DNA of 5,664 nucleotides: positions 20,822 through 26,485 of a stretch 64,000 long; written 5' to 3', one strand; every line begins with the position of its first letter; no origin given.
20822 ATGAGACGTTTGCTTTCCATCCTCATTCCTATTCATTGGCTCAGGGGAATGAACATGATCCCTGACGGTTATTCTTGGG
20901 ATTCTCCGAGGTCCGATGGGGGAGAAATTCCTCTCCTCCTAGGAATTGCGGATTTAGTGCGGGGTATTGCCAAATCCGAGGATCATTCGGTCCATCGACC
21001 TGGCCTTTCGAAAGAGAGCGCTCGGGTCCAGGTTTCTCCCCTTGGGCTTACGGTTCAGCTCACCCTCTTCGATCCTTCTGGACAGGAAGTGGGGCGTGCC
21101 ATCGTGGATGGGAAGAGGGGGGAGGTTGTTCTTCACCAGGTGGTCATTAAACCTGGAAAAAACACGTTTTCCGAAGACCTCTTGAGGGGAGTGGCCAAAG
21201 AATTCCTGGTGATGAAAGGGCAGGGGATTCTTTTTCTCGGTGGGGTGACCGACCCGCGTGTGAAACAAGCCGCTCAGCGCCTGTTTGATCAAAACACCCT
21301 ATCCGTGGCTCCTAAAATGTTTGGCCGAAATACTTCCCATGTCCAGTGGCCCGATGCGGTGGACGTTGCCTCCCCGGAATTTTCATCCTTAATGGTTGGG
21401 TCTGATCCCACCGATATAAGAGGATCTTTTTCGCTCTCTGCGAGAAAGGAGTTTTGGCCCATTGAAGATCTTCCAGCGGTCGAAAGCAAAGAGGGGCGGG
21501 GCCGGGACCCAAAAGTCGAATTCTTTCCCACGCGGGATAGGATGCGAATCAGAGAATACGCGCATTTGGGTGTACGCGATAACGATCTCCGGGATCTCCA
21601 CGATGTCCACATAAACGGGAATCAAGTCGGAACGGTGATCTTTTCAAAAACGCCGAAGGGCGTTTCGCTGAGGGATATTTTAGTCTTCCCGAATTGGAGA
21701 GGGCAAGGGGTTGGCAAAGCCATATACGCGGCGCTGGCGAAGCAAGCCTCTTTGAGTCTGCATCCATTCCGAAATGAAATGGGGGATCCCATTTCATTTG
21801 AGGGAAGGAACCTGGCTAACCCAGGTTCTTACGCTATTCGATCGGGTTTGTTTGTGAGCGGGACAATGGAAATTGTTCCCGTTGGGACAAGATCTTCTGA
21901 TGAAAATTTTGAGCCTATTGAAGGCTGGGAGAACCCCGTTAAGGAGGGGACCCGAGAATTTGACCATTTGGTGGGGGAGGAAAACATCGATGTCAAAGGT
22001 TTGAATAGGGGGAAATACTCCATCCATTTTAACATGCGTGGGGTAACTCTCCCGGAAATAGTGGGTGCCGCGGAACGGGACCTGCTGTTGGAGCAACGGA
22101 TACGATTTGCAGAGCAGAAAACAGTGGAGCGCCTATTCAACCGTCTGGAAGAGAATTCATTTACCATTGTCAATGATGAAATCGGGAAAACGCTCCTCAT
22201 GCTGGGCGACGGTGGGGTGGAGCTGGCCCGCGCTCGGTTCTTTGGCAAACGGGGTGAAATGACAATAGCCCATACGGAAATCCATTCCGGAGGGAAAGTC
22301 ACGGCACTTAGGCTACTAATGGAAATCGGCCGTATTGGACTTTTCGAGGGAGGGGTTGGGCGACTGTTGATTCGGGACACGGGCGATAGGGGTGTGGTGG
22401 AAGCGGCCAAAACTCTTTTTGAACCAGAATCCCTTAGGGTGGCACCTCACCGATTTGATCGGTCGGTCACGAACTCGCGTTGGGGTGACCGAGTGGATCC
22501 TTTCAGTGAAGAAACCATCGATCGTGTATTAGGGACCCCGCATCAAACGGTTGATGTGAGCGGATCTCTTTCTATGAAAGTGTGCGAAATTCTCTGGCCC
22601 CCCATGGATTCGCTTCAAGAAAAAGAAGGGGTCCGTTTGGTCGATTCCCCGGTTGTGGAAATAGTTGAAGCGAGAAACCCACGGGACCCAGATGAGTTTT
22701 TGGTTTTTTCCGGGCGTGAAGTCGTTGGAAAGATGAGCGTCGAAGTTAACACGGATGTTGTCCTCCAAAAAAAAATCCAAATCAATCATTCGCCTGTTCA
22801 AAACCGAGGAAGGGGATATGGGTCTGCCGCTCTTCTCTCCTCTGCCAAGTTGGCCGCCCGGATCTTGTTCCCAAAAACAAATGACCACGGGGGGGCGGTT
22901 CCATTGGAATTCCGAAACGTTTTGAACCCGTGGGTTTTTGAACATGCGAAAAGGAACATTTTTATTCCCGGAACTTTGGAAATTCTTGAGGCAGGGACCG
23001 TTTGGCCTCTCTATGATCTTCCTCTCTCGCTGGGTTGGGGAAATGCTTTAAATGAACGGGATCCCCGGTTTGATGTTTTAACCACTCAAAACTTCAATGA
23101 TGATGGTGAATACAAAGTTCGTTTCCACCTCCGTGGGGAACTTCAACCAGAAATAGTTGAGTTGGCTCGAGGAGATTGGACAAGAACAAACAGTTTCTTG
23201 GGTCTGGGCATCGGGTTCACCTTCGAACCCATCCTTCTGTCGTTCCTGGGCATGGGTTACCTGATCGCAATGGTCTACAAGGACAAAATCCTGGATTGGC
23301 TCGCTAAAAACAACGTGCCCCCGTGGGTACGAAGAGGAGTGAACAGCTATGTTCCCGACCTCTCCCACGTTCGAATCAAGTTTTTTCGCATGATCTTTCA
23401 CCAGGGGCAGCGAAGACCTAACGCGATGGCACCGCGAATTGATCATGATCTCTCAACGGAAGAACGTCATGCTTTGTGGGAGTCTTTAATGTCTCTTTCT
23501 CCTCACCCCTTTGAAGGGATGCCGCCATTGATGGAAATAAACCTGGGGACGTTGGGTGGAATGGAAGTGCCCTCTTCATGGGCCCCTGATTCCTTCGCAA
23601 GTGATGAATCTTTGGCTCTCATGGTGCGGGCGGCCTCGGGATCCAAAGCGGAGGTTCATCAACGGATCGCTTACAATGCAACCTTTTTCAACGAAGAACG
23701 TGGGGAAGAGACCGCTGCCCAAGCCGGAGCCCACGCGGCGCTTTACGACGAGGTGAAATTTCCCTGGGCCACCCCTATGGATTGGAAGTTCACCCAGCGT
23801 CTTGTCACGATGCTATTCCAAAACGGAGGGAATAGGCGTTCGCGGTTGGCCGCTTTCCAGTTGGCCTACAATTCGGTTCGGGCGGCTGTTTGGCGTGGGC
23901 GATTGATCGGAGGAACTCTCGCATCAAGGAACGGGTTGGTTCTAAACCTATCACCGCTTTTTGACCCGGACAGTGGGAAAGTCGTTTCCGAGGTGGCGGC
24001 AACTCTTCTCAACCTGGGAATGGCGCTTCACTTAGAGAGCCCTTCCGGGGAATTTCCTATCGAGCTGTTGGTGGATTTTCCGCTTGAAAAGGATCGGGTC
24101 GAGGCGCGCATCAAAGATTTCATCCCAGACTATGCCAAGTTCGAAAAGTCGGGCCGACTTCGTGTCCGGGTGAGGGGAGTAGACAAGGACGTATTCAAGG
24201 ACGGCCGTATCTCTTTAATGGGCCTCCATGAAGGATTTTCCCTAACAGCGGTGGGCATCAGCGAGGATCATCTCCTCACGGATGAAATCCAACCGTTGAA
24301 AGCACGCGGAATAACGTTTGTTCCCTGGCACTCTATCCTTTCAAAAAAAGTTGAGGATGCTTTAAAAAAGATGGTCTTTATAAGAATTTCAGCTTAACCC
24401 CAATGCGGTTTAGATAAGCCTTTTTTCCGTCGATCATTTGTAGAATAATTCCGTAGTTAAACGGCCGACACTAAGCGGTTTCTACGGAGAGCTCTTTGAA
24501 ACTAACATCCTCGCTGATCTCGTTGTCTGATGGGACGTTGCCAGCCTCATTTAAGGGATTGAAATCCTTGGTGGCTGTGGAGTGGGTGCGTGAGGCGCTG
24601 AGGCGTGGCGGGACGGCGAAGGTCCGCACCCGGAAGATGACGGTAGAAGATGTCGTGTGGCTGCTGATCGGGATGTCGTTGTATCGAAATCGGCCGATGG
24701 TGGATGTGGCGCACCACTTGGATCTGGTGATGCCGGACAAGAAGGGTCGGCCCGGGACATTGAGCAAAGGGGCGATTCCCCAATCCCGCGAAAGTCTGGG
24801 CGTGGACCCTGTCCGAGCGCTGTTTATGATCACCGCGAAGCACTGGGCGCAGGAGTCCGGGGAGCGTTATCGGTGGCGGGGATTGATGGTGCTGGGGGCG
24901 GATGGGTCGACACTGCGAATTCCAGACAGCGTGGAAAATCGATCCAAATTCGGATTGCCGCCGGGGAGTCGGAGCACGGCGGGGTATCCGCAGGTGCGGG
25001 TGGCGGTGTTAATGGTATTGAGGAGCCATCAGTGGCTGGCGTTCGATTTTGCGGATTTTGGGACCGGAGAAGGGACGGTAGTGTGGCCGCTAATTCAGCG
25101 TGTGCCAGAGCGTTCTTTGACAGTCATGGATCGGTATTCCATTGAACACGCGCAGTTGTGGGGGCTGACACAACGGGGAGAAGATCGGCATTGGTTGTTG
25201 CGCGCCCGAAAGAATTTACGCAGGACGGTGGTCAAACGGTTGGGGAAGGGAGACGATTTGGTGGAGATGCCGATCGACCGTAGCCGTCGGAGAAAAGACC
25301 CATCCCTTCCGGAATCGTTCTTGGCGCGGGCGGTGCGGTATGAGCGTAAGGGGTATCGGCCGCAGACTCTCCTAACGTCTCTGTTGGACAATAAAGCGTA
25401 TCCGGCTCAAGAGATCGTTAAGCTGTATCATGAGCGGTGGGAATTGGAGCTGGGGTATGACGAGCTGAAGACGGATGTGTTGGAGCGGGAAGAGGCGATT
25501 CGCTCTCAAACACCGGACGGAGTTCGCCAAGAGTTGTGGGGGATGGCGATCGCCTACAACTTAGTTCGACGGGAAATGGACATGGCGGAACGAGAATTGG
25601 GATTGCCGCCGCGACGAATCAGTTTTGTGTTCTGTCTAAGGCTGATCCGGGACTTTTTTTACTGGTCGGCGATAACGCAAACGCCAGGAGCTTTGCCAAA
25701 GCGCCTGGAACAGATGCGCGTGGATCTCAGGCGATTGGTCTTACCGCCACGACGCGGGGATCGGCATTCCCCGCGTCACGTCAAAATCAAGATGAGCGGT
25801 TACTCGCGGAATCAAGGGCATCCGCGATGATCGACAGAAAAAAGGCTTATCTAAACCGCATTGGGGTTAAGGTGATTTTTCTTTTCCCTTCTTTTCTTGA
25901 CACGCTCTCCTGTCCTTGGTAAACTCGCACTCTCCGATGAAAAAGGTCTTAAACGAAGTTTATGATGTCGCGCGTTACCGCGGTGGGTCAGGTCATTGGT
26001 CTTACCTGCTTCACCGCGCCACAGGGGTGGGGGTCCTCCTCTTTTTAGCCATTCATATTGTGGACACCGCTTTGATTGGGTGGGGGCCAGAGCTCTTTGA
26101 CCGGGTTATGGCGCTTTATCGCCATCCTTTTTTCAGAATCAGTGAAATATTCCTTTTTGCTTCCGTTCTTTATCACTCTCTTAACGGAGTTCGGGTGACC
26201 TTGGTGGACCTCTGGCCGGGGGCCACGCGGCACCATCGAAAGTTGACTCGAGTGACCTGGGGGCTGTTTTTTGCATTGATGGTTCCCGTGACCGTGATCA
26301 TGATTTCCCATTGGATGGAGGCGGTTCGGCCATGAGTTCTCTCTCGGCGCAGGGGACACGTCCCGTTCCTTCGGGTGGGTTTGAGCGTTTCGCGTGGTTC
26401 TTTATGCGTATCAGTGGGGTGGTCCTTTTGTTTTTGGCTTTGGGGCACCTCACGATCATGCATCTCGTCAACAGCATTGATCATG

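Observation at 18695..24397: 1,900-aa membrane-anchored orphan protein, the least explainable gene in the window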

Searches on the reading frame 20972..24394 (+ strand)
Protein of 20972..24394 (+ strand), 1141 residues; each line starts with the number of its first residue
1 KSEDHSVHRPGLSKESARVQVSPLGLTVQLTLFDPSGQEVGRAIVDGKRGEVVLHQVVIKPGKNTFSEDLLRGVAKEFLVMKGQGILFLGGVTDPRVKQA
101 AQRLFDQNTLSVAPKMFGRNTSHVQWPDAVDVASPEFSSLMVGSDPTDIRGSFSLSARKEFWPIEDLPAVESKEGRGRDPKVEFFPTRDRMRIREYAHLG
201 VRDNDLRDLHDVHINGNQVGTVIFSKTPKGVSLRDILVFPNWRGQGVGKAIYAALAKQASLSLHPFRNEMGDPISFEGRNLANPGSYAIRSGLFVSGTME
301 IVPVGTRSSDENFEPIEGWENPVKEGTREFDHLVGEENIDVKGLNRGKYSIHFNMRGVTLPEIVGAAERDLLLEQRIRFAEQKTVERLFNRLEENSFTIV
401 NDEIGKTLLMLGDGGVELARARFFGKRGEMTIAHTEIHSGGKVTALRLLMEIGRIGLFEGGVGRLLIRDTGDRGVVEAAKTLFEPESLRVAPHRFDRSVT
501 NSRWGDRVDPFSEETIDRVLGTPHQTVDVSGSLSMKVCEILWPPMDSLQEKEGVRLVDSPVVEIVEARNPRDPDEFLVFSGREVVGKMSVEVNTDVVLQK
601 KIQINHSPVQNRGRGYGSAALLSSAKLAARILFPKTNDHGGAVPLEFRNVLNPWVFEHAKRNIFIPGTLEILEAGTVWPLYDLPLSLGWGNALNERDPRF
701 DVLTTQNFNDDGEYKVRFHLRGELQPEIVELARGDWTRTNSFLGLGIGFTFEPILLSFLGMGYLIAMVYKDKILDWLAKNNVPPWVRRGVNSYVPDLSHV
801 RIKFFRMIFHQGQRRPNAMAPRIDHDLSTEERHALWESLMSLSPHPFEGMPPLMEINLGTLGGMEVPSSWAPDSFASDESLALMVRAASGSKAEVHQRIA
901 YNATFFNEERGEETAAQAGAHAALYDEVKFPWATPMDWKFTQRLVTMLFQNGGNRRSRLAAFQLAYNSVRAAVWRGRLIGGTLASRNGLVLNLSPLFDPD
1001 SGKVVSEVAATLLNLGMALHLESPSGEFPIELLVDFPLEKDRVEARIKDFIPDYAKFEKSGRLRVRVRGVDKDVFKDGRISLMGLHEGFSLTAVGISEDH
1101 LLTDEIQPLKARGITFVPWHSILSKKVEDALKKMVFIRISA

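Call 53: search_solved_structures(query=A4, max_evalue=10)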
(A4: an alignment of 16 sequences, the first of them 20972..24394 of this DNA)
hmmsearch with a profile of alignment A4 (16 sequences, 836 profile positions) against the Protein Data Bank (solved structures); distinct sequences matched with E-value up to 10: 17.
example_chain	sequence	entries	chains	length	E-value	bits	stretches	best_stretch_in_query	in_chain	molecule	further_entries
5xxr_A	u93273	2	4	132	0.00035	21.9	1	191-252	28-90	Protein RibT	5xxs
7wx5_A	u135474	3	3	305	0.034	15.4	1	180-251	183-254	N-acetyltransferase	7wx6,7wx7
7n1l_A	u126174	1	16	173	0.059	14.6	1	210-256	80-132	GCN5-related N-acetyltransferase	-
7ovv_A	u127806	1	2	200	0.092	13.9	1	227-257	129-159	Probable acetyltransferase NATA1-like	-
8xj9_A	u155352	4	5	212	0.1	13.8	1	227-257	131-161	GCN5-related N-acetyltransferase 8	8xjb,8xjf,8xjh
8rmz_A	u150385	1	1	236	0.12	13.5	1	227-257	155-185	GCN5-related N-acetyltransferase 8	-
2bei_A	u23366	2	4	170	0.25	12.5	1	224-256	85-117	Diamine acetyltransferase 2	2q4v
8xj5_A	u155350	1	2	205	0.28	12.3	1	226-257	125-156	L-ornithine N5-acetyltransferase NATA1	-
8xbn_A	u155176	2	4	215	0.3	12.2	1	226-257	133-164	L-ornithine N5-acetyltransferase NATA1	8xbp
6wqb_A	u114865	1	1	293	0.54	11.4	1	199-261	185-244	N-terminal acetyltransferase, GNAT family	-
6wqc_A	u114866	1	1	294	0.54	11.4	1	199-261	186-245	N-terminal acetyltransferase, GNAT family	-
1y9k_A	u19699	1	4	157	0.85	10.7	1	207-252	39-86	IAA acetyltransferase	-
5c82_A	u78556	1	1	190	1.3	10.1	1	211-258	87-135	Nourseothricin acetyltransferase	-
2fl4_A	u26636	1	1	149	1.3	10.1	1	201-251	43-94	spermine/spermidine acetyltransferase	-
9dsb_A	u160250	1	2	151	1.3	10.1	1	201-251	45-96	Spermine/spermidine acetyltransferase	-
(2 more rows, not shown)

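Call 67: predict_structure(alignment_id=A4)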
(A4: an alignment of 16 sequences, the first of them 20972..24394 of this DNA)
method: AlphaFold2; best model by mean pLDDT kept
length: 1141 residues; sequences in the alignment: 16
mean_pLDDT: 64.7   pTM: 0.33
mean pLDDT of the five models: 64.7, 64.3, 62.1, 61.7, 55.2
residues with pLDDT >= 90: 46; 70-90: 503; 50-70: 264; < 50: 328
segments of 3 or more residues with pLDDT < 50: 1-14, 119-124, 171-177, 263-271, 314-317, 379-383, 458-462, 497-508, 543-616, 635-639, 678-689, 734-753, 805-911, 927-938, 975-981, 1023-1025, 1056-1060, 1133-1141
pLDDT, mean of each block of 10 residues (from residue 1): 34 59 68 83 80 85 79 79 77 89 87 69 62 85 88 85 68 48 85 71 71 90 75 81 85 86 49 66 87 89 71 53 89 91 85 86 78 59 50 71 82 86 76 83 83 66 71 83 77 54 41 65 73 69 39 29 37 43 43 32 40 49 64 52 69 73 82 57 41 74 68 68 76 39 27 56 86 90 86 83 48 28 38 45 31 29 24 34 43 39 43 58 51 41 57 56 56 46 63 80 61 67 58 85 74 48 77 84 72 82 82 75 54 42 31
secondary structure, 60 per line:
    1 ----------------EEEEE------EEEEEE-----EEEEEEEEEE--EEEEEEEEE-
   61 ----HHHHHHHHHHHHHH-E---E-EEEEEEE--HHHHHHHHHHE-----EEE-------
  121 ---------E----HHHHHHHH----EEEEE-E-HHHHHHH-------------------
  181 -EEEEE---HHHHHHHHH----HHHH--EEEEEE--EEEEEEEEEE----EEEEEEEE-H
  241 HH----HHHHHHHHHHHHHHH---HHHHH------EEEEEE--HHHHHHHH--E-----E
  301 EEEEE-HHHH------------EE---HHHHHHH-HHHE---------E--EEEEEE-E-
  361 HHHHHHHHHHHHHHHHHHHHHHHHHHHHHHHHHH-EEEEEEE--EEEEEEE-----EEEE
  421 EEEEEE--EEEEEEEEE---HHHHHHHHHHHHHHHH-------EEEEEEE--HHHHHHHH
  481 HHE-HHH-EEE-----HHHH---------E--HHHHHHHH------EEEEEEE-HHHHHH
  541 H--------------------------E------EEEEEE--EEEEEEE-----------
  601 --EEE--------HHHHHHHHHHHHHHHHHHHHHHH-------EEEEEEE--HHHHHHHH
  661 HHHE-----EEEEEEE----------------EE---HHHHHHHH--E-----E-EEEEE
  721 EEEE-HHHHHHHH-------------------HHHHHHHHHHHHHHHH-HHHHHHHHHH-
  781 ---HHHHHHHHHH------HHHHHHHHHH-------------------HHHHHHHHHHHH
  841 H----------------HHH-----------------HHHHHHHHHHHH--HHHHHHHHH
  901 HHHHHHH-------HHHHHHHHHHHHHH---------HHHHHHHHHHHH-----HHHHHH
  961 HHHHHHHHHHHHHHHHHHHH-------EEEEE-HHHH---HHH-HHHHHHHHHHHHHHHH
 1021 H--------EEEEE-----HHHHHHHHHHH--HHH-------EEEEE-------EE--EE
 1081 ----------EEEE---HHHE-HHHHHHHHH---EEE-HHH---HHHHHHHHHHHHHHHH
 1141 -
elements in order (helices of 4 or more, strands of 3 or more residues): E17-21 E28-33 E39-48 E51-59 H65-78 E86-92 H95-104 E111-113 H135-142 E147-151 H155-161 E182-186 H190-198 H203-206 E209-214 E217-226 E231-238 H247-261 H265-269 E276-281 H284-291 E300-305 H307-310 H328-334 E352-357 H361-394 E396-402 E405-411 E417-426 E429-437 H441-456 E464-470 H473-482 E489-491 H497-500 H513-520 E527-533 H535-541 E575-580 E583-589 E603-605 H614-636 E644-650 H653-663 E670-676 H698-705 E716-724 H726-733 H753-768 H770-779 H784-793 H800-809 H829-841 H878-889 H892-907 H915-928 H938-949 H955-980 E988-992 H994-997 H1005-1021 E1030-1034 H1040-1050 E1063-1067 E1091-1094 H1103-1111 E1115-1117 H1125-1140

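Call 70: fold_search(model_id=the predicted structure, library=pdb)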
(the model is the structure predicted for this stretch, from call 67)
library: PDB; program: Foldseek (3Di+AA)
matches with E <= 10: 675; with E <= 0.001: 4
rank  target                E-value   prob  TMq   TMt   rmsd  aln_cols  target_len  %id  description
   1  7wx7                  2.8e-05  1.00  0.07  0.22  23.9       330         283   12  complex of a legionella acetyltransferase VipF and COA/ACO (released 2023-02-22)
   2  7wx6                  1.4e-04  0.97  0.07  0.22  27.9       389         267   11  A Legionella acetyltransferase VipF (released 2022-09-14)
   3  7wx5                  1.9e-04  0.94  0.07  0.19  25.6       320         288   12  a Legionella acetyltransferase effector VipF (released 2023-02-22)
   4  3tt2                  3.6e-04  0.97  0.06  0.18  21.2       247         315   13  Crystal Structure of GCN5-related N-Acetyltransferase from Sphaerobacter thermophilus (released 2011-10-05)
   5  6wqb                  1.2e-03  0.89  0.07  0.22  23.0       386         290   12  Crystal structure of VipF from Legionella hackeliae in complex with acetyl-CoA (released 2021-11-10)
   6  6rfx_C                1.4e-03  0.84  0.07  0.16  28.3       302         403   11  Crystal structure of Eis2 from Mycobacterium abscessus (released 2019-07-10)
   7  6wqc                  1.4e-03  0.80  0.07  0.20  27.3       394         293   10  Crystal structure of VipF from Legionella hackeliae in complex with CoA (released 2021-11-10)
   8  6rft_D                1.6e-03  0.87  0.07  0.17  28.0       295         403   12  Crystal structure of Eis2 from Mycobacterium abscessus bound to Acetyl-CoA (released 2019-07-10)
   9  2c27                  1.7e-03  0.75  0.07  0.23  27.7       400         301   13  The Structure of Mycothiol Synthase in Complex with des- AcetylMycothiol and CoenzymeA. (released 2005-12-01)
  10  6rfx_A                2.2e-03  0.80  0.07  0.16  28.1       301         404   12  Crystal structure of Eis2 from Mycobacterium abscessus (released 2019-07-10)
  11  5c82                  3.4e-03  0.99  0.07  0.37  12.5       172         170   14  Crystal structure of Nourseothricin acetyltransferase (released 2016-06-29)
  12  6rfx_D                3.6e-03  0.77  0.07  0.17  27.7       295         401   14  Crystal structure of Eis2 from Mycobacterium abscessus (released 2019-07-10)
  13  3n7z_E                3.8e-03  0.87  0.07  0.19  25.9       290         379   11  Crystal structure of acetyltransferase from Bacillus anthracis (released 2010-06-16)
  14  6rft_B                5.2e-03  0.72  0.07  0.17  27.7       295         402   11  Crystal structure of Eis2 from Mycobacterium abscessus bound to Acetyl-CoA (released 2019-07-10)
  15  9wqy                  5.8e-03  0.89  0.06  0.21  20.4       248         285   14  aminoacyl-tRNA-dependent peptide synthase, Sba18, complexed with streptothrisamine (released 2026-04-01)
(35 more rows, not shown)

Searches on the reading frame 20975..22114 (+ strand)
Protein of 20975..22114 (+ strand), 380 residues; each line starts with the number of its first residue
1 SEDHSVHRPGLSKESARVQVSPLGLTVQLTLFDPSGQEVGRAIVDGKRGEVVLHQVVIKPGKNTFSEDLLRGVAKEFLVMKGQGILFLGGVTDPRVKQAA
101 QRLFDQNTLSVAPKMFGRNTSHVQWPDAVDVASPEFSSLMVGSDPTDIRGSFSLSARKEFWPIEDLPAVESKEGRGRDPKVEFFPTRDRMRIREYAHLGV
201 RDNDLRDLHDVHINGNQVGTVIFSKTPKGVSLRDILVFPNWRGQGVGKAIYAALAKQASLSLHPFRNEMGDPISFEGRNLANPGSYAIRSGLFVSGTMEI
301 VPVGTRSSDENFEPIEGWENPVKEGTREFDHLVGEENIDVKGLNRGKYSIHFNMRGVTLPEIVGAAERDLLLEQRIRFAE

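Call 17: find_homologous_proteins(query=window:20975-22114:+)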
Query window:20975-22114:+ (380 aa): 1 proteins with E <= 0.001 among 4199 candidates.
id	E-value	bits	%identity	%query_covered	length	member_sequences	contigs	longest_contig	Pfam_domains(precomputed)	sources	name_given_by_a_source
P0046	2.7e-113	397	52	99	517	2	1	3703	-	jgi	jgi:hypothetical protein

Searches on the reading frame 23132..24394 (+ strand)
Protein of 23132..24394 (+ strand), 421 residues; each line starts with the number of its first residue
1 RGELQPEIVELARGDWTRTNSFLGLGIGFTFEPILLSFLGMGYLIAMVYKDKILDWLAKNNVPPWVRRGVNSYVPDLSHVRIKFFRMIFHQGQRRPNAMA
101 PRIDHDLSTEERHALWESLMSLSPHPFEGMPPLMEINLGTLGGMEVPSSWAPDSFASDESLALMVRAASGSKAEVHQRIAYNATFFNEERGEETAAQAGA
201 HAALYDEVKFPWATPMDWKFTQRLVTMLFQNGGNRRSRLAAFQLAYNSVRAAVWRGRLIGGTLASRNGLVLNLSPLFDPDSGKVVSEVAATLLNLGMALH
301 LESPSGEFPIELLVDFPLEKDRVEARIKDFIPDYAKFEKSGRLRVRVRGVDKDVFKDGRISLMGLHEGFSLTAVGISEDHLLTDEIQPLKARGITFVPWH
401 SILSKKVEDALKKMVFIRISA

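Call 16: find_homologous_proteins(query=window:23132-24394:+)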
Query window:23132-24394:+: 8000 candidates shared short words with the query, none scored E <= 0.001.

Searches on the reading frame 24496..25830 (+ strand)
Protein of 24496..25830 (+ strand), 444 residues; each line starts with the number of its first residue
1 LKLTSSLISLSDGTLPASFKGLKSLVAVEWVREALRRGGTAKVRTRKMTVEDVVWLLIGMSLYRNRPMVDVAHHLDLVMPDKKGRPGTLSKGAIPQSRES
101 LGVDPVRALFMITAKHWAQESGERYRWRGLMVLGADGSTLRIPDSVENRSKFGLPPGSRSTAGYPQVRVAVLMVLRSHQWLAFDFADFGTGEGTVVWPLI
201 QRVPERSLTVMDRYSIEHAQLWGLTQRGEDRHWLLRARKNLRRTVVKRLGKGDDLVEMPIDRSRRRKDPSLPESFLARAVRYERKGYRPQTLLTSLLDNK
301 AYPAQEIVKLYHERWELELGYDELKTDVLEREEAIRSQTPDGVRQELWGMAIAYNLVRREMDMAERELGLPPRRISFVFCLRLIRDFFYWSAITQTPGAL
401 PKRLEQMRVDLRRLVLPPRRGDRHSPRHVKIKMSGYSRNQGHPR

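Call 12: search_protein_families(library=pfam, proteins=[window:24496-25830:+], max_evalue=0.001)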
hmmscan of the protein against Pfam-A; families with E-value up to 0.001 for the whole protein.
window:24496-25830:+ (444 aa): 2 families
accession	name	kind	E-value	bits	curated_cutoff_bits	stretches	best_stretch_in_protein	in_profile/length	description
PF13006.12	Nterm_IS4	-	2.5e-20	72.9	25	1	17-110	2-94/95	Insertion element 4 transposase N-terminal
PF01609.27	DDE_Tnp_1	-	5.6e-15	56.1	23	1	135-356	9-200/200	Transposase DDE domain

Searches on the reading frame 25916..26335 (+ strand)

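Call 12: search_protein_families(library=pfam, proteins=[window:25916-26335:+], max_evalue=0.001)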
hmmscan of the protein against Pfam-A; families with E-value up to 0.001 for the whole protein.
window:25916-26335:+ (139 aa): 1 family
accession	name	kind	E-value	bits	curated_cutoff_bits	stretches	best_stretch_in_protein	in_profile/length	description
PF01127.27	Sdh_cyt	-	1.7e-13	51.2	25.8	1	20-121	13-117/122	Succinate dehydrogenase/Fumarate reductase transmembrane subunit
